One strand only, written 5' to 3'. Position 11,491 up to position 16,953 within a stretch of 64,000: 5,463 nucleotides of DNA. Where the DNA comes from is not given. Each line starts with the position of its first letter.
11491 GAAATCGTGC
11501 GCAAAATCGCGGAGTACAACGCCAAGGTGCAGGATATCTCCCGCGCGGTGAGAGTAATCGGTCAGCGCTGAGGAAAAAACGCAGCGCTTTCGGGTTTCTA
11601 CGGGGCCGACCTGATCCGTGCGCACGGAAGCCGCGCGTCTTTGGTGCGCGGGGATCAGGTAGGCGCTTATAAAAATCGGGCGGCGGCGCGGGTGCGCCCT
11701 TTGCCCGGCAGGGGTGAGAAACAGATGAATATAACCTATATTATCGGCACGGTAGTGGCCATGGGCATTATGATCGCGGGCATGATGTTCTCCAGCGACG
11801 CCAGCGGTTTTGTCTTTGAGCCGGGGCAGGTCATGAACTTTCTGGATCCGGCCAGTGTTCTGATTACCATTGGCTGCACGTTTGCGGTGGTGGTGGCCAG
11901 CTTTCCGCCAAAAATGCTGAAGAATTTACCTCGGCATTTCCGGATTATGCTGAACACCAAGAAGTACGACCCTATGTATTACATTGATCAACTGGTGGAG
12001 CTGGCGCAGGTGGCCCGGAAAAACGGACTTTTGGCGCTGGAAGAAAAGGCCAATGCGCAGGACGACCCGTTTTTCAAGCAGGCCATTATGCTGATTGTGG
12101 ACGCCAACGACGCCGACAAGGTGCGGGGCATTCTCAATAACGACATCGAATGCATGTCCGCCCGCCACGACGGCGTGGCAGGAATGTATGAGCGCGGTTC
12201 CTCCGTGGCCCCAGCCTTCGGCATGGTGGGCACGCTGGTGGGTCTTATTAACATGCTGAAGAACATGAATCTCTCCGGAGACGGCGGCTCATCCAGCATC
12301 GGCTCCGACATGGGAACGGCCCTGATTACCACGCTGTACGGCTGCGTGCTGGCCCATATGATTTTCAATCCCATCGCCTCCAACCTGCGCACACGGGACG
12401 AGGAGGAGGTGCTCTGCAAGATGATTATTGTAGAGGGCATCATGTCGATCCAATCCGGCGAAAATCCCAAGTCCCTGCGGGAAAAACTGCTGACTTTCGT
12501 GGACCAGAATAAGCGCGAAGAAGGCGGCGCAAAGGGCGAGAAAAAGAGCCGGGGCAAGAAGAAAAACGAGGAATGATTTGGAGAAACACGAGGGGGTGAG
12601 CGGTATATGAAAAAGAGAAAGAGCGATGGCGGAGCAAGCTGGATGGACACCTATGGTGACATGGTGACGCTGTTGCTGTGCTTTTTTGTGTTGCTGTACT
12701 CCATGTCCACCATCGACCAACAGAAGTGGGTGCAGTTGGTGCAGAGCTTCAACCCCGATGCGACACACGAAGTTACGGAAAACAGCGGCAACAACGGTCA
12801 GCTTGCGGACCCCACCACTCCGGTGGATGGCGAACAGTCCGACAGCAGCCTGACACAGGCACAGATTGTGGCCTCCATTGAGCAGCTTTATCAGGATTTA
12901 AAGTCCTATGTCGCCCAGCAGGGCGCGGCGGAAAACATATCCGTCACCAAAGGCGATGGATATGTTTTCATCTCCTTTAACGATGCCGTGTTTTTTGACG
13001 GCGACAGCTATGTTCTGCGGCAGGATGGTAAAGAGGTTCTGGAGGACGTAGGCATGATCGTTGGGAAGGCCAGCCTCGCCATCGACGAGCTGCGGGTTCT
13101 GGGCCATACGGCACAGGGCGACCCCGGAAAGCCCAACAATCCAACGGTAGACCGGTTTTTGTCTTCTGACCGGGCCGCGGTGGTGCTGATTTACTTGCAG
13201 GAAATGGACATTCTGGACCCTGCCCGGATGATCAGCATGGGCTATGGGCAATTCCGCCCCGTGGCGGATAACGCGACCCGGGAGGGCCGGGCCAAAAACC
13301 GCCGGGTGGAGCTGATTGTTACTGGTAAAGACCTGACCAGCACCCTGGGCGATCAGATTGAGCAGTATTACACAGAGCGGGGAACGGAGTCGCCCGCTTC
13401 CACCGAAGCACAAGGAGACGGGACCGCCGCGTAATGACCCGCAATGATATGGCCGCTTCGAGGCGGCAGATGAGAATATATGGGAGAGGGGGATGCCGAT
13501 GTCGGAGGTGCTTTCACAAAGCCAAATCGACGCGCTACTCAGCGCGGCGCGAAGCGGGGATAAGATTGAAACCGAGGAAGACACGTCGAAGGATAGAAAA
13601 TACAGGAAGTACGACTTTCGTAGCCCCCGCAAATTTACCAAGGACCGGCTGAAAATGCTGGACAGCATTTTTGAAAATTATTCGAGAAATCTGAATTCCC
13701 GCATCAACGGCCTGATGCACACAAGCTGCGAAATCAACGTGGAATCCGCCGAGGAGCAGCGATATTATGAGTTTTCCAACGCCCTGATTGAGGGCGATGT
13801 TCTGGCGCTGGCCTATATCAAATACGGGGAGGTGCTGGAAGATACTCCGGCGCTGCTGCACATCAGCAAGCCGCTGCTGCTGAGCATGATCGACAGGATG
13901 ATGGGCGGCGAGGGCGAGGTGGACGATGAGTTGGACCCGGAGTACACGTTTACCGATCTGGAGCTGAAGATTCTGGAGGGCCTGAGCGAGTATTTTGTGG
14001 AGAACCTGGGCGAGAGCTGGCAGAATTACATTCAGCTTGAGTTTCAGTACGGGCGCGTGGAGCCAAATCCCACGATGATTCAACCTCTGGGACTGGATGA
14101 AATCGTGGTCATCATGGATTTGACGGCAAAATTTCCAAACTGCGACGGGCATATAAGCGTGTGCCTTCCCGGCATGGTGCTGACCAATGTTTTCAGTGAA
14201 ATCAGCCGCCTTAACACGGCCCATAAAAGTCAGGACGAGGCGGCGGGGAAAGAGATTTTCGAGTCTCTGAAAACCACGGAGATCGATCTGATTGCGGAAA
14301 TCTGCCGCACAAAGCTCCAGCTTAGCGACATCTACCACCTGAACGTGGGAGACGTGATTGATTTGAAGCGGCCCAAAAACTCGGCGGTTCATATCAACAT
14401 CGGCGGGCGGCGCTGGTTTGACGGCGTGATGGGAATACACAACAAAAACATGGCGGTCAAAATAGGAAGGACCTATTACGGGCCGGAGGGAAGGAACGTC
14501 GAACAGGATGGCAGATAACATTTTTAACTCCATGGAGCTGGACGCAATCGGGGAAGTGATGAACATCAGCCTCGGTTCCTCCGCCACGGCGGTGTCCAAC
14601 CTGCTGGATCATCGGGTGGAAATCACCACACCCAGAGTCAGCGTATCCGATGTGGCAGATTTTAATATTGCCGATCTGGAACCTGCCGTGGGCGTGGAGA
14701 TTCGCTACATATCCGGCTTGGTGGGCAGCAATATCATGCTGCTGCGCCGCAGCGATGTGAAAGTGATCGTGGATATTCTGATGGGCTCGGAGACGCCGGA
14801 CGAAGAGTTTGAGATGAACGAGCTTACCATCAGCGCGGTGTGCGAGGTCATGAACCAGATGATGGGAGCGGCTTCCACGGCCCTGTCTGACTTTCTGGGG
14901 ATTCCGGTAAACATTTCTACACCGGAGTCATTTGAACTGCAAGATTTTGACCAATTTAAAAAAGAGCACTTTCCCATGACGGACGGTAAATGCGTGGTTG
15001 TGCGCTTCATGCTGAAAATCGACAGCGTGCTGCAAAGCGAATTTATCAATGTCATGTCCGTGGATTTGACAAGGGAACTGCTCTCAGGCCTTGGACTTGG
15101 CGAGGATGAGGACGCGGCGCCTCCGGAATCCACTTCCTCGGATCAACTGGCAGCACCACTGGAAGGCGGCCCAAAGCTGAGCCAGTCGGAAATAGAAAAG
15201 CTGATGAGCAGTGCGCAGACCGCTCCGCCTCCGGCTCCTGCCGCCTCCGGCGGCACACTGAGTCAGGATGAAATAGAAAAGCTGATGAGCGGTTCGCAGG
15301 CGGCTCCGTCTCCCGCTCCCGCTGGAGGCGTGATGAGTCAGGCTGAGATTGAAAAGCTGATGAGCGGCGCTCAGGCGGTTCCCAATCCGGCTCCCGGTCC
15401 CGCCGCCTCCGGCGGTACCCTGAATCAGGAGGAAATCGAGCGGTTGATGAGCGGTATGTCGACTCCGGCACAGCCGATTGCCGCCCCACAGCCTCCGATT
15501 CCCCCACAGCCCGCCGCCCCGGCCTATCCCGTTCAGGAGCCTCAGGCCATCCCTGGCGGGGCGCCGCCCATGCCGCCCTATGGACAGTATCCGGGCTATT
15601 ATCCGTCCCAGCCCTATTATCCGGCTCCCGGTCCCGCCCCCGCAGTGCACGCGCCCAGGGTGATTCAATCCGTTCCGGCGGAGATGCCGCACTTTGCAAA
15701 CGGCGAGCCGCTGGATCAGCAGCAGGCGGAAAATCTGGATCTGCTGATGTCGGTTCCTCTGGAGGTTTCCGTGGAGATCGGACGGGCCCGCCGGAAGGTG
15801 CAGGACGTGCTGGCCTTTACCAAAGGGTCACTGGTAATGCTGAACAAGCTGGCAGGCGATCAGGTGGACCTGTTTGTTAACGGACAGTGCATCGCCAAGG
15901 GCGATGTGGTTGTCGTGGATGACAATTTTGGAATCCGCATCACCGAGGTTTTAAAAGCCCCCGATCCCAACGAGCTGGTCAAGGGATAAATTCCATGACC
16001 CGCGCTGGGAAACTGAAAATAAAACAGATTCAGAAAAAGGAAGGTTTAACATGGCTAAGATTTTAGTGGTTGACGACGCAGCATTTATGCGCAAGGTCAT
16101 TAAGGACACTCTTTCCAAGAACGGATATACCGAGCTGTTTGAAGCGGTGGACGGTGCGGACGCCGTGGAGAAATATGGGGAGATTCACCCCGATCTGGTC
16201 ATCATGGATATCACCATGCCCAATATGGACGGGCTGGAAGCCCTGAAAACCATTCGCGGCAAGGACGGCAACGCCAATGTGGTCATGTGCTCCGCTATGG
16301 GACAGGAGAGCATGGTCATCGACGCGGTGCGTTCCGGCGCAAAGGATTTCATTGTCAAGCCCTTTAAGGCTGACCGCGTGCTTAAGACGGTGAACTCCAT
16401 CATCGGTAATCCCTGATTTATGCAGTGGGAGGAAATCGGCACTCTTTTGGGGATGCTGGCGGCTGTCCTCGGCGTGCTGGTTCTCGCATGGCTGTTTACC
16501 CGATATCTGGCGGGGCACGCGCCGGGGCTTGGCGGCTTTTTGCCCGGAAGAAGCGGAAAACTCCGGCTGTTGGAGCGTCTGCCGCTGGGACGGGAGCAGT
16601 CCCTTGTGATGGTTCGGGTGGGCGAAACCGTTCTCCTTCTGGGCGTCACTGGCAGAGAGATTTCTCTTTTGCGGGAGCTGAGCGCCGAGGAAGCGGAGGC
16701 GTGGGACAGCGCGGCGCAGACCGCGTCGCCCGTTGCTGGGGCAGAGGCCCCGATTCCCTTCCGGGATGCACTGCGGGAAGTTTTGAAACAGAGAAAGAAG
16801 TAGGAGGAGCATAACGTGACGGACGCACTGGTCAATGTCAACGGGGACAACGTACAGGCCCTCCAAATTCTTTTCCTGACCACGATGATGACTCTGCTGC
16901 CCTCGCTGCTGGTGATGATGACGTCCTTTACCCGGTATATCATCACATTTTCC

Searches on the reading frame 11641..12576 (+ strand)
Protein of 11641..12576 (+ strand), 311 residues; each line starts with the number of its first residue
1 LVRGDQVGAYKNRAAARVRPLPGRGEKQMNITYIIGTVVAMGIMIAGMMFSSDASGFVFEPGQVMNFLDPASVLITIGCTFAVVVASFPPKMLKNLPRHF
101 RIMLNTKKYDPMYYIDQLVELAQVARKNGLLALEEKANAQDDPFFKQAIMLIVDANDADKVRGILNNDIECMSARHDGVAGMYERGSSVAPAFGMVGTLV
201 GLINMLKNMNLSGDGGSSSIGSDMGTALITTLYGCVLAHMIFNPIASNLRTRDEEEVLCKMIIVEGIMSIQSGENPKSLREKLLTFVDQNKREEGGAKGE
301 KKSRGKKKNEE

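Call 65: search_protein_families(library=pfam, proteins=[window:11641-12576:+], max_evalue=0.001)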
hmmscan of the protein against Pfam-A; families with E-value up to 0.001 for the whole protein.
window:11641-12576:+ (311 aa): 2 families
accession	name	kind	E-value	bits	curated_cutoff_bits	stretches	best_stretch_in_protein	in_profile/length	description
PF01618.21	MotA_ExbB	-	1.7e-25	89.7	22.9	1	137-257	2-122/127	MotA/TolQ/ExbB proton channel family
PF20560.3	MotA_N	-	3e-07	31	27.3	1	52-127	10-86/91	Motility protein A N-terminal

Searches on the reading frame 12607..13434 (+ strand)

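Call 65: search_protein_families(library=pfam, proteins=[window:12607-13434:+], max_evalue=0.001)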
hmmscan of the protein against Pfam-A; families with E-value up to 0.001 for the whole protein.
window:12607-13434:+ (275 aa): 2 families
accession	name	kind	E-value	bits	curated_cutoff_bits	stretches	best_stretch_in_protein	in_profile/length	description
PF13677.11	MotB_plug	-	9.1e-20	70.4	24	1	4-49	5-55/58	Membrane MotB of proton-channel complex MotA/MotB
PF00691.25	OmpA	-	2.4e-12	47.5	27.2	1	129-232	1-98/98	OmpA family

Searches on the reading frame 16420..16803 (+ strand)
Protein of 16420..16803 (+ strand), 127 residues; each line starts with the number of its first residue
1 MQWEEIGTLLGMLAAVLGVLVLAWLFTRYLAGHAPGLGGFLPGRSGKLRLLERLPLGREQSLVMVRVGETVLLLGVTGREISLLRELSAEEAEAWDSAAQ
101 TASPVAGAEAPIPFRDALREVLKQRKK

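Call 65: search_protein_families(library=pfam, proteins=[window:16420-16803:+], max_evalue=0.001)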
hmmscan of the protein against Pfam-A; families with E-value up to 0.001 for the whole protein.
window:16420-16803:+ (127 aa): 1 family
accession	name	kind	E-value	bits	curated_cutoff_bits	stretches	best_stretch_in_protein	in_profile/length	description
PF04347.18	FliO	-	5.4e-16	58.9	22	1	24-123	1-91/91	Flagellar biosynthesis protein, FliO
